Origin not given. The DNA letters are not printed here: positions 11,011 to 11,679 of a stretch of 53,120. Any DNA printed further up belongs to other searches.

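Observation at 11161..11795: Antisense two-gene cassette driven by a perfect consensus sigma-A promoter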

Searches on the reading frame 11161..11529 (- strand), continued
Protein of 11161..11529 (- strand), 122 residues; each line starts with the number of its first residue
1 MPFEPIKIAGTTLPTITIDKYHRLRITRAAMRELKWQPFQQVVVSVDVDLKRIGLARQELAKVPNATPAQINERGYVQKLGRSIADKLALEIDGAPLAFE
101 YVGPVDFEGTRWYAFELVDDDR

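Call 36: predict_structure(alignment_id=A1)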
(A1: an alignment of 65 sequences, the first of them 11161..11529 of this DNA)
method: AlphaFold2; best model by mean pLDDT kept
length: 122 residues; sequences in the alignment: 65
mean_pLDDT: 83.8   pTM: 0.73
mean pLDDT of the five models: 83.8, 79.0, 77.1, 75.3, 75.3
residues with pLDDT >= 90: 39; 70-90: 68; 50-70: 10; < 50: 5
segments of 3 or more residues with pLDDT < 50: none
pLDDT, mean of each block of 10 residues (from residue 1): 57 81 89 90 89 89 83 89 88 86 87 86 38
secondary structure, 60 per line:
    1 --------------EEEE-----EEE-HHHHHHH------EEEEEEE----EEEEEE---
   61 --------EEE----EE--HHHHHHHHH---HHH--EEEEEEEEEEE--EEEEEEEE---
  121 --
elements in order: E15-18 E24-26 H28-34 E41-47 E52-57 E69-71 H80-88 E97-107 E110-117

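Call 39: fold_search(model_id=the predicted structure, library=pdb)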
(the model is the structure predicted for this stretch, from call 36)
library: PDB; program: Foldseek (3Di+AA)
matches with E <= 10: 841; with E <= 0.001: 0
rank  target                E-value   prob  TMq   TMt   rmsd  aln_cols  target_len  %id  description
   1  1a1x                  3.2e-02  0.54  0.28  0.31  10.5       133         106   10  CRYSTAL STRUCTURE OF MTCP-1 INVOLVED IN T CELL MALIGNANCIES (released 1998-05-27)
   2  9lq1_E                7.5e-02  0.35  0.28  0.31   9.7       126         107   13  Structure of human DNMT3A-TCL1A complex (released 2025-11-05)
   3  1qtt_MODEL_1_A        8.4e-02  0.44  0.30  0.31  11.9       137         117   13  SOLUTION STRUCTURE OF THE ONCOPROTEIN P13MTCP1 (released 2001-01-19)
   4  5tsh_D                9.4e-02  0.23  0.21  0.08  14.0       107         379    8  PilB from Geobacter metallireducens bound to AMP-PNP (released 2017-05-17)
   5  5ixa_A                1.3e-01  0.23  0.26  0.15  16.6       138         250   12  HCMV DNA polymerase processivity subunit UL44 at neutral pH and low salt (released 2016-11-30)
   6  4r82_B                1.4e-01  0.23  0.22  0.17  13.6       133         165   14  Streptomyces globisporus C-1027 NADH:FAD oxidoreductase SgcE6 in complex with NAD and FAD fragments (released 2014-10-01)
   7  1t6l                  1.4e-01  0.23  0.26  0.15  16.6       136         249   13  Crystal Structure of the Human Cytomegalovirus DNA Polymerase Subunit, UL44 (released 2004-08-10)
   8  4hx6_H                1.7e-01  0.08  0.16  0.14  15.5       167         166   11  Streptomyces globisporus C-1027 NADH:FAD oxidoreductase SgcE6 (released 2012-11-28)
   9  4r82_A                2.0e-01  0.20  0.22  0.17  13.6       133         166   14  Streptomyces globisporus C-1027 NADH:FAD oxidoreductase SgcE6 in complex with NAD and FAD fragments (released 2014-10-01)
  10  5iwd                  2.0e-01  0.13  0.21  0.13  16.1       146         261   12  HCMV DNA polymerase subunit UL44 complex with a small molecule (released 2016-11-30)
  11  4ywn_A                2.1e-01  0.18  0.23  0.21  14.0       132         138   11  Crystal structure of NADH-FMN oxidoreductase from Mycobacterium avium (released 2015-04-01)
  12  1qtu                  2.2e-01  0.23  0.27  0.28   9.6       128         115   12  SOLUTION STRUCTURE OF THE ONCOPROTEIN P13MTCP1 (released 2001-01-19)
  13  8dt6_B                2.3e-01  0.09  0.17  0.08  16.8       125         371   10  Crystal Structure of DNA Polymerase III beta subunit from Elizabethkingia anophelis (released 2022-08-10)
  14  8dt6_C                2.3e-01  0.09  0.17  0.08  16.7       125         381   10  Crystal Structure of DNA Polymerase III beta subunit from Elizabethkingia anophelis (released 2022-08-10)
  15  8wu8_A                2.6e-01  0.13  0.24  0.14  16.9       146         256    9  Crystal structure of the human RAD9-RAD1(F64A/M256A/F266A)-HUS1-RHINO(88-99) complex (released 2024-02-14)
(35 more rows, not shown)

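Call 40: search_protein_representatives(alignment_id=A1)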
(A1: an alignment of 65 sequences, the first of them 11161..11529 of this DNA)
Query: 65 sequences, 120 profile positions. Proteins with E-value up to 0.001 (for the whole library): 40; up to 1e-10: 18; up to 1e-30: 2. The best 40 are listed.
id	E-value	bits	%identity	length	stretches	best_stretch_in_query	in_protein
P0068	2.0e-53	195.7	-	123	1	1-119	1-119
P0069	7.0e-39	148.8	-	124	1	1-119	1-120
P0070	3.3e-26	107.9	-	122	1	2-119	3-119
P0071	1.9e-25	105.4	-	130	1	2-119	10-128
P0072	5.0e-23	97.6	-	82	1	1-71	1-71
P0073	3.7e-20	88.4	-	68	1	55-119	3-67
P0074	2.5e-19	85.7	-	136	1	6-119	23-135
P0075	2.6e-18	82.4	-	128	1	4-119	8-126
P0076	1.2e-17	80.2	-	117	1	1-118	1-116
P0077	1.6e-15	73.5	-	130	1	12-119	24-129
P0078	6.7e-15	71.4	-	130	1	1-118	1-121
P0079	1.2e-13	67.4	-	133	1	9-119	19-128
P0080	5.0e-13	65.4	-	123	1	1-119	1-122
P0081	7.6e-12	61.5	-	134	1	11-117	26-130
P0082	9.7e-12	61.2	-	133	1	3-118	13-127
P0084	5.4e-11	58.8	-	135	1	14-119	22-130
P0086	1.3e-10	57.6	-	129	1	1-105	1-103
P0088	2.2e-09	53.6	-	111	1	15-119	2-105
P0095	1.1e-06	44.8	-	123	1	10-119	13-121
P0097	3.2e-06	43.4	-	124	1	2-106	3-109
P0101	2.9e-05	40.3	-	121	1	1-117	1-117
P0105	3.1e-04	37.0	-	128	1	1-118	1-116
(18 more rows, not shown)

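Call 43: search_protein_families(library=pfam, alignment_id=A2, max_evalue=1)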
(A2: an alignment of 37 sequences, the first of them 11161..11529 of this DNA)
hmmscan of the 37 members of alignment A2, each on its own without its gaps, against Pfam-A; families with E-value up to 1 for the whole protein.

A. member 1, window:11161-11529:- (122 aa): 1 family
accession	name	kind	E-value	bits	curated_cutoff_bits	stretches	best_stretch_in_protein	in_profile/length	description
PF05848.17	CtsR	-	0.2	12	23.1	1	51-72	20-41/72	CtsR N-terminal HTH domain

B. families by the number of members that match (of 37 scanned): 20 families
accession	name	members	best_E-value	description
PF02381.23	MraZ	7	0.00015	MraZ protein, putative antitoxin-like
PF11574.13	Rpf1_C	1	0.015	Resuscitation-promoting factor Rpf1, C-terminal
PF11920.14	DUF3438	1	0.041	Protein of unknown function (DUF3438)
PF11503.13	YNR034W-A-like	1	0.05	YNR034W-A-like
PF13105.11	DUF3959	1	0.051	Protein of unknown function (DUF3959)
PF14903.11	WG_beta_rep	1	0.07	WG containing repeat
PF20932.3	Dicer_dsRBD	1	0.08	Dicer, dsRNA-binding domain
PF02617.22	ClpS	1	0.085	ATP-dependent Clp protease adaptor protein ClpS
PF20132.4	DUF6522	1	0.093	Family of unknown function (DUF6522)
PF15421.11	Polysacc_deac_3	1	0.094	Putative polysaccharide deacetylase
PF12969.12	DUF3857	1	0.12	Domain of Unknown Function with PDB structure (DUF3857)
PF12667.13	NigD_N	1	0.15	NigD-like N-terminal OB domain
PF22239.2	DUF6947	1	0.18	Domain of unknown function (DUF6947)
PF20788.2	YuA_Gp49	1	0.19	YuA phage, Gp49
PF05848.17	CtsR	1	0.2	CtsR N-terminal HTH domain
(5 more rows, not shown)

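Call 44: fold_search(model_id=the predicted structure, library=viral)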
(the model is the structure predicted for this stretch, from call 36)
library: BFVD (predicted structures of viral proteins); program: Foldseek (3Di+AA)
matches with E <= 10: 892; with E <= 0.001: 4
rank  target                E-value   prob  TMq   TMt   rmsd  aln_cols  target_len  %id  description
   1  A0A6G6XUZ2            1.4e-07  1.00  0.71  0.36   5.8       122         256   19  (no name in the UniProt tables at hand)
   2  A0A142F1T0            5.0e-07  1.00  0.68  0.72   4.7       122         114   18  Uncharacterized protein [Bacillus phage Mgbh1]
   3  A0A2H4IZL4            1.7e-04  1.00  0.69  0.29   8.2       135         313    9  Uncharacterized protein [uncultured Caudovirales phage]
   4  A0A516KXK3            2.6e-04  1.00  0.66  0.39   4.7       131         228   12  (no name in the UniProt tables at hand)
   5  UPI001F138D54         1.4e-03  1.00  0.51  0.49   9.1       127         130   16  (no name look-up for this kind of identifier)
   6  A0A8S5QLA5            1.5e-03  1.00  0.59  0.61   5.4       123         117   13  Uncharacterized protein [CrAss-like virus sp. ctYsL76]
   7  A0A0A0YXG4            1.5e-03  1.00  0.52  0.26  12.7       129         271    7  Uncharacterized protein [Erwinia phage phiEa2809]
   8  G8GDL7                2.2e-03  1.00  0.54  0.25   4.8       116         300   16  Uncharacterized protein [Salmonella typhimurium phage PhiSH19]
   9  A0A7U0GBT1            3.5e-03  1.00  0.54  0.58   4.6       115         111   17  Uncharacterized protein [Klebsiella phage vB_KpM_FBKp24]
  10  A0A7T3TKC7            4.4e-03  1.00  0.55  0.59   6.5       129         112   14  (no name in the UniProt tables at hand)
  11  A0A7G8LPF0            4.4e-03  1.00  0.53  0.17  10.6       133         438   12  (no name in the UniProt tables at hand)
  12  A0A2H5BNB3            5.8e-03  1.00  0.56  0.33   4.4       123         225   13  Uncharacterized protein [Klebsiella phage Menlow]
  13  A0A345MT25            6.5e-03  0.99  0.43  0.45   7.7       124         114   10  Uncharacterized protein [crAssphage sp. isolate ctbg_1]
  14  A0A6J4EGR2            7.3e-03  0.63  0.23  0.22  13.7       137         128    8  (no name in the UniProt tables at hand)
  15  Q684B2                8.6e-03  1.00  0.55  0.54   4.6       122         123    6  (no name in the UniProt tables at hand)
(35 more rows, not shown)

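Call 52: search_dna_similar(query=P0086, collection=phages, mode=protein, max_evalue=0.01, max_rows=30)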
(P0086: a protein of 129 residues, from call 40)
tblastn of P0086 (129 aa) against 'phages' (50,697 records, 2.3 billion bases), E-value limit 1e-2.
Records with a match: 18; places in all: 18; records where one place covers at least 80% of the query: 15.
Best place of each record, by identity: <60% 18.
By first word of the organism name: Paenibacillus 13; Bacillus 4; Sporosarcina 1.
By host as written in the record: Paenibacillus larvae 11; Bacillus subtilis 2; Paenibacillus larvae ATCC 9545 2; Bacillus australimaris strain KR4M-27 1; Bacillus subtilis 18 1; Sporosarcina aquimarina 1.
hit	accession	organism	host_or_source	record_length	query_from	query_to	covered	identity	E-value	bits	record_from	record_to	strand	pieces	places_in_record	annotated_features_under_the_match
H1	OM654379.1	Bacillus phage vB_BauS_KLEB27-1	Bacillus australimaris strain KR4M-27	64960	1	120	93%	38.9%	7e-16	78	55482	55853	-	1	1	hypothetical protein | deoxynucleoside monophosphate kinase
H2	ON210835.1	Bacillus phage 268TH002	Bacillus subtilis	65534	1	119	92%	38.9%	2e-17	82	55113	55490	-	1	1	82: hypothetical protein | 83: N-6 DNA Methylase | 81: dephospho-CoA kinase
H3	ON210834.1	Bacillus phage 268TH007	Bacillus subtilis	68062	1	119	92%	38.9%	2e-17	82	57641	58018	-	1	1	86: hypothetical protein | 87: N-6 DNA Methylase | 85: dephospho-CoA kinase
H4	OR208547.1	Bacillus phage phi18-2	Bacillus subtilis 18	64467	5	120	90%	37.7%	5e-14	72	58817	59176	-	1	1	hypothetical protein | DNA cytosine methyltransferase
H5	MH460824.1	Paenibacillus phage Unity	Paenibacillus larvae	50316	15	126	87%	38.1%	8e-13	69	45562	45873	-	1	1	hypothetical protein | deoxynucleoside monophosphate kinase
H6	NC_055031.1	Paenibacillus phage Unity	Paenibacillus larvae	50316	15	126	87%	38.1%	8e-13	69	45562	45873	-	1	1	hypothetical protein | AAA family ATPase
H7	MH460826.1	Paenibacillus phage Heath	Paenibacillus larvae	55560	15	126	87%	38.1%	8e-13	69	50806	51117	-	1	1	hypothetical protein | deoxynucleoside monophosphate kinase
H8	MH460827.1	Paenibacillus phage Halcyone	Paenibacillus larvae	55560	15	126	87%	38.1%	8e-13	69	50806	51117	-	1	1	hypothetical protein | deoxynucleoside monophosphate kinase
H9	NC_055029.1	Paenibacillus phage Halcyone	Paenibacillus larvae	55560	15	126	87%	38.1%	8e-13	69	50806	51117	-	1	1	hypothetical protein | AAA family ATPase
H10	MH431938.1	Paenibacillus phage C7Cdelta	Paenibacillus larvae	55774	15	126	87%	38.1%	8e-13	69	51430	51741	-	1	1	hypothetical protein | deoxynucleoside monophosphate kinase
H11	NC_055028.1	Paenibacillus phage C7Cdelta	Paenibacillus larvae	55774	15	126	87%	38.1%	8e-13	69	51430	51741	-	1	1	hypothetical protein | AAA family ATPase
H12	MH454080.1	Paenibacillus phage Ley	Paenibacillus larvae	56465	15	126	87%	38.1%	8e-13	69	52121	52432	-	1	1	hypothetical protein | deoxynucleoside monophosphate kinase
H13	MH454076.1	Paenibacillus phage Ash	Paenibacillus larvae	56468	15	126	87%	38.1%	8e-13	69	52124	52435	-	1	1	hypothetical protein | deoxynucleoside monophosphate kinase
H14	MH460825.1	Paenibacillus phage Scottie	Paenibacillus larvae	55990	15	126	87%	37.2%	3e-12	67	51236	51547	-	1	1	hypothetical protein | deoxynucleoside monophosphate kinase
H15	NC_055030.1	Paenibacillus phage Scottie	Paenibacillus larvae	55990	15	126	87%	37.2%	3e-12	67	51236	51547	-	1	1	hypothetical protein | AAA family ATPase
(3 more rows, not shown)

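Call 53: search_dna_similar(query=P0078, collection=phages, mode=protein, max_evalue=0.01, max_rows=30)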
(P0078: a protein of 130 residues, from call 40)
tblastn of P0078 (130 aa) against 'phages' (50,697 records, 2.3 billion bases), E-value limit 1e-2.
Records with a match: 18; places in all: 18; records where one place covers at least 80% of the query: 15.
Best place of each record, by identity: <60% 18.
By first word of the organism name: Paenibacillus 13; Bacillus 4; Sporosarcina 1.
By host as written in the record: Paenibacillus larvae 11; Paenibacillus larvae ATCC 9545 2; Bacillus subtilis 2; Bacillus subtilis 18 1; Bacillus australimaris strain KR4M-27 1; Sporosarcina aquimarina 1.
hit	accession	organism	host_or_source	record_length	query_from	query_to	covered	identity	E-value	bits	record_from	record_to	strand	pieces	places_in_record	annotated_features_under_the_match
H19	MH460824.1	Paenibacillus phage Unity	Paenibacillus larvae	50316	1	123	95%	35.4%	1e-8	57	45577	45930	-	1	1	hypothetical protein | deoxynucleoside monophosphate kinase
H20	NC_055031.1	Paenibacillus phage Unity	Paenibacillus larvae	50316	1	123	95%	35.4%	1e-8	57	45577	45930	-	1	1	hypothetical protein | AAA family ATPase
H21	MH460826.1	Paenibacillus phage Heath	Paenibacillus larvae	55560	1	123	95%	35.4%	1e-8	57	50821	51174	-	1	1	hypothetical protein | deoxynucleoside monophosphate kinase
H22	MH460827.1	Paenibacillus phage Halcyone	Paenibacillus larvae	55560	1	123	95%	35.4%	1e-8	57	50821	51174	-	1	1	hypothetical protein | deoxynucleoside monophosphate kinase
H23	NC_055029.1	Paenibacillus phage Halcyone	Paenibacillus larvae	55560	1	123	95%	35.4%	1e-8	57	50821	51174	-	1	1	hypothetical protein | AAA family ATPase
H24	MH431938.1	Paenibacillus phage C7Cdelta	Paenibacillus larvae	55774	1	123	95%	35.4%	1e-8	57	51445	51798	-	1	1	hypothetical protein | deoxynucleoside monophosphate kinase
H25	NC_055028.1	Paenibacillus phage C7Cdelta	Paenibacillus larvae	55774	1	123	95%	35.4%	1e-8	57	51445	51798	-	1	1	hypothetical protein | AAA family ATPase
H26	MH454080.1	Paenibacillus phage Ley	Paenibacillus larvae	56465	1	123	95%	35.4%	1e-8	57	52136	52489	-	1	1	hypothetical protein | deoxynucleoside monophosphate kinase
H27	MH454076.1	Paenibacillus phage Ash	Paenibacillus larvae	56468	1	123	95%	35.4%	1e-8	57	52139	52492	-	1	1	hypothetical protein | deoxynucleoside monophosphate kinase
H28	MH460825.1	Paenibacillus phage Scottie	Paenibacillus larvae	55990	1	123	95%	34.6%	4e-8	56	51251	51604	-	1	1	hypothetical protein | deoxynucleoside monophosphate kinase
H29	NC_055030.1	Paenibacillus phage Scottie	Paenibacillus larvae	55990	1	123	95%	34.6%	4e-8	56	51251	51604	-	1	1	hypothetical protein | AAA family ATPase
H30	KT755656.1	Paenibacillus phage Tripp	Paenibacillus larvae ATCC 9545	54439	4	121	91%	35.3%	2e-8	56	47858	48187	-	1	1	hypothetical protein | ATPase-like protein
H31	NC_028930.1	Paenibacillus phage Tripp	Paenibacillus larvae ATCC 9545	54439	4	121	91%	35.3%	2e-8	56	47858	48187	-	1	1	hypothetical protein | AAA family ATPase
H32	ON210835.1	Bacillus phage 268TH002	Bacillus subtilis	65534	1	106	82%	37.4%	1e-9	60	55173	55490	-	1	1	82: hypothetical protein | 83: N-6 DNA Methylase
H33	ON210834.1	Bacillus phage 268TH007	Bacillus subtilis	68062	1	106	82%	37.4%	1e-9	60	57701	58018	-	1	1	86: hypothetical protein | 87: N-6 DNA Methylase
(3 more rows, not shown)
